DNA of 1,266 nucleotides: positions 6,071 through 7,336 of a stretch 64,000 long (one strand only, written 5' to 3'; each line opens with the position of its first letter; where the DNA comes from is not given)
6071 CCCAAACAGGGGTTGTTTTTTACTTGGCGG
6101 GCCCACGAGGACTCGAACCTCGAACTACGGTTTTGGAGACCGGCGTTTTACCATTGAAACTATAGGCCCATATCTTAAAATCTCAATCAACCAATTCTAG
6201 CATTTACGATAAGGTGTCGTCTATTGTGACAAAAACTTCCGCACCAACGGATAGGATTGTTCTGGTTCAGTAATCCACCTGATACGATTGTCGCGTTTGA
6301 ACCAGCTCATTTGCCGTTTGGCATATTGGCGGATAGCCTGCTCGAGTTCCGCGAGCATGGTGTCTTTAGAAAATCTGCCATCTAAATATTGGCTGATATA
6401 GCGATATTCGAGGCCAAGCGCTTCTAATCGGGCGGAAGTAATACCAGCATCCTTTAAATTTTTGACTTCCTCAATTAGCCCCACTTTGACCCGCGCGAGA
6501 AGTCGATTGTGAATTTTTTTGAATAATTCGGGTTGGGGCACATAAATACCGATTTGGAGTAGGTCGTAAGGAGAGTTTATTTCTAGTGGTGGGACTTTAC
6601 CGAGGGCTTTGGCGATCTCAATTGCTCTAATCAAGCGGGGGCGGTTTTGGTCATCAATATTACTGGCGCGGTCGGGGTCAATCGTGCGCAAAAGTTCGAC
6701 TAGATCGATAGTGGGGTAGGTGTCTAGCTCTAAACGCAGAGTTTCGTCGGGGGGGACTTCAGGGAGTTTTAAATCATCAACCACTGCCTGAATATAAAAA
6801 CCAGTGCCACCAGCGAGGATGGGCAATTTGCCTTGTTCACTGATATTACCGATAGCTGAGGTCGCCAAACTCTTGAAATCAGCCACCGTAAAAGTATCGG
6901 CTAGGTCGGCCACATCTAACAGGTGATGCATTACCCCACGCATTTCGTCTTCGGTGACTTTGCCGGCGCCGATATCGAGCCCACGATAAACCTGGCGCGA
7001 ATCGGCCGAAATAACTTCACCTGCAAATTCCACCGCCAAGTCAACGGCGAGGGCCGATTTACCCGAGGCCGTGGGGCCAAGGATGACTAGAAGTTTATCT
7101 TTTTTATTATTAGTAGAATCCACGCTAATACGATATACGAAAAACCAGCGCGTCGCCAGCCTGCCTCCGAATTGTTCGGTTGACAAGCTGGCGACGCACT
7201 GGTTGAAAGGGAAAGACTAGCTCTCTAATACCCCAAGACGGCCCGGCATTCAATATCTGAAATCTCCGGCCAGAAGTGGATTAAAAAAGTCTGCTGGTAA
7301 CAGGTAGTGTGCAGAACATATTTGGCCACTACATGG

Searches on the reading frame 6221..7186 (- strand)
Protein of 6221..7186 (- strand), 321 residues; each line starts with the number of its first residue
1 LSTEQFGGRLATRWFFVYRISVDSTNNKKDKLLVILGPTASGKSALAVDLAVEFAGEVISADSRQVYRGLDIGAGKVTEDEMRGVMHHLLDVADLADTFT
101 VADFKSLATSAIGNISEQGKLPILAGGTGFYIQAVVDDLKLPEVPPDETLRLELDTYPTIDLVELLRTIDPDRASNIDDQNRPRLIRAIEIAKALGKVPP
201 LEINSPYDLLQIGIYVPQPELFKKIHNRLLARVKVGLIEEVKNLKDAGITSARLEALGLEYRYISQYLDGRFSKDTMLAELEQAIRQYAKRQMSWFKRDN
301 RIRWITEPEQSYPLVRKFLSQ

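Call 98: search_protein_families(library=pfam, proteins=[window:6221-7186:-], max_evalue=0.001)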
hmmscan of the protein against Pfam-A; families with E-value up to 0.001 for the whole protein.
window:6221-7186:- (321 aa): 2 families
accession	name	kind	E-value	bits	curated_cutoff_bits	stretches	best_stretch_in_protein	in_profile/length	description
PF01715.23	IPPT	-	2.3e-63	214.6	23.6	1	65-299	1-243/243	IPP transferase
PF01745.22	IPT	-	2.8e-09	37.2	20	1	32-128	3-99/233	Isopentenyl transferase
